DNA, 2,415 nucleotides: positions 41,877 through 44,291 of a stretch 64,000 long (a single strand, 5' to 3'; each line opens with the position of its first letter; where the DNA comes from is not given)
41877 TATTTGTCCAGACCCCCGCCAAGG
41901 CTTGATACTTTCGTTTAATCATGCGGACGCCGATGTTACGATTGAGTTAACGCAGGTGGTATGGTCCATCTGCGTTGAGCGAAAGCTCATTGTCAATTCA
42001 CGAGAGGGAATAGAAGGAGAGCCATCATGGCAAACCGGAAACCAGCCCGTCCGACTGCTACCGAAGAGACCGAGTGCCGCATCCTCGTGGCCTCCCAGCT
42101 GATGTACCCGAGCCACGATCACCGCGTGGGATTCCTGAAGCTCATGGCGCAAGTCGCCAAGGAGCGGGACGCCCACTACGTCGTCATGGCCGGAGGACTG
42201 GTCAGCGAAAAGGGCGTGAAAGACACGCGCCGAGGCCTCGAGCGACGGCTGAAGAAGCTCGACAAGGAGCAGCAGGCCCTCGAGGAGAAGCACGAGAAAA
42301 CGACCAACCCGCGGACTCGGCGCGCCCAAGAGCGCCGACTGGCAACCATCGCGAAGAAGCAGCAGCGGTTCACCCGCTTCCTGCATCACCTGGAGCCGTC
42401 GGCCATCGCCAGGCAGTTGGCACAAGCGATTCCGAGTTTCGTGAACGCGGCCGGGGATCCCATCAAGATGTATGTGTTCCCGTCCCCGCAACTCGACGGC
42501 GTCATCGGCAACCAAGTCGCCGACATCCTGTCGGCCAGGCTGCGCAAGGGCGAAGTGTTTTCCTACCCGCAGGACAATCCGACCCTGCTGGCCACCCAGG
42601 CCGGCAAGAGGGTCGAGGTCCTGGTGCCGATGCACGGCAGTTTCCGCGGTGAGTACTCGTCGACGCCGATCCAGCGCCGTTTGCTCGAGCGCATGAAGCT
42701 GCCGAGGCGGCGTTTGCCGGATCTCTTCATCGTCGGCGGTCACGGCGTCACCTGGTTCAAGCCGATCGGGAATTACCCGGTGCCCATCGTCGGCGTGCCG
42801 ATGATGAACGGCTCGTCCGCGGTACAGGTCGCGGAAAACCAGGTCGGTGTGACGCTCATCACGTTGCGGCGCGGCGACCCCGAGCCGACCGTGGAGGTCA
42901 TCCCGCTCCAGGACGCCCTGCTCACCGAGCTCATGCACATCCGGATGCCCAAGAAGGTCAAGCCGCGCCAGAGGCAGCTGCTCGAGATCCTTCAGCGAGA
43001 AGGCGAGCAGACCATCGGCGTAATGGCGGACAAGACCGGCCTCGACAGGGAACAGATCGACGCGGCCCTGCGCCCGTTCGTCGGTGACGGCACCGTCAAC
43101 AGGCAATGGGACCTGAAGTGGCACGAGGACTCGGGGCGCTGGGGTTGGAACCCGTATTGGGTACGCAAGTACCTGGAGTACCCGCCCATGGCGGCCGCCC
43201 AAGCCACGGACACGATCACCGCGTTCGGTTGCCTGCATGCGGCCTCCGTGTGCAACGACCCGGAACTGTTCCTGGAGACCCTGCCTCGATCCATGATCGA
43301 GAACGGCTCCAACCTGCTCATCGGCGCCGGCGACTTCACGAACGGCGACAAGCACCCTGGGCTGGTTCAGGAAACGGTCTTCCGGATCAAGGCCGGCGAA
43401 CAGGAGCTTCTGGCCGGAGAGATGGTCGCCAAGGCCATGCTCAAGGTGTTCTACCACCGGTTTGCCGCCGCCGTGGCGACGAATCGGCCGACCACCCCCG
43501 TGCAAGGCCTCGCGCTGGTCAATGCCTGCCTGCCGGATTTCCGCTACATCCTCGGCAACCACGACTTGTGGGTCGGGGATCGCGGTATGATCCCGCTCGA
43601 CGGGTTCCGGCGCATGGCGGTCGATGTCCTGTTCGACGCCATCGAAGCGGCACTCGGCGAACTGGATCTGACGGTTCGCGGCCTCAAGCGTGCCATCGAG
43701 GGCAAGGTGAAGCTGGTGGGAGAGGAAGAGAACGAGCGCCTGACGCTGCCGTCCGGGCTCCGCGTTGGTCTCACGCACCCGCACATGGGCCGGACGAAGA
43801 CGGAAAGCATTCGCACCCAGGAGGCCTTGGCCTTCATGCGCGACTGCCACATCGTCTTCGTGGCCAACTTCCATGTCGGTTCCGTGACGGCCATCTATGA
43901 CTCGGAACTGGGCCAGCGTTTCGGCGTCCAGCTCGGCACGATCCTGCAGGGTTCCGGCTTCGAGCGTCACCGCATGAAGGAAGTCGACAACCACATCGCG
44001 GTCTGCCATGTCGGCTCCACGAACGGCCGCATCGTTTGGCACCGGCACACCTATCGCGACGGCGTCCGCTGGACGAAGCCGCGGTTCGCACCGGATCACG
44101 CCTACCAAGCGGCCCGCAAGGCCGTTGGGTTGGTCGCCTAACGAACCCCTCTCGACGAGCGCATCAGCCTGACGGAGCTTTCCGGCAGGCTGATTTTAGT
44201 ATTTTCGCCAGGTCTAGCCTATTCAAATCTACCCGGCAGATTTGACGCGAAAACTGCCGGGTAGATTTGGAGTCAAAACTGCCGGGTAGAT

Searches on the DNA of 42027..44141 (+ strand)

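Call 77: search_with_rna_model(model_id=R1, sources=[L130, L131, L132, L133, L043, L044], max_evalue=10)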
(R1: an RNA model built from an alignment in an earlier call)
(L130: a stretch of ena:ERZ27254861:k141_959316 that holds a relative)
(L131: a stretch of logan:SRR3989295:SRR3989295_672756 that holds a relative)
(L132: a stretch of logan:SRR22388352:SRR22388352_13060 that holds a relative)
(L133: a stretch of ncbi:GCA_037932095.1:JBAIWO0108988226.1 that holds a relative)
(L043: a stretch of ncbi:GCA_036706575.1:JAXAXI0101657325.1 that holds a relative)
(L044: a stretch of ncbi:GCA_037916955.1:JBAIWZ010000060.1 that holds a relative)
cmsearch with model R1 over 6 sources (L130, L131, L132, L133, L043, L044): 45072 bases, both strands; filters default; matches with E-value up to 10: 3.
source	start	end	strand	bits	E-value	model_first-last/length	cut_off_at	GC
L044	357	450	-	36.6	2.7e-05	1-122/122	no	0.76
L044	960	1065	-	35.8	3.9e-05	1-122/122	no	0.71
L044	1017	1139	+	13.3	0.97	1-122/122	no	0.71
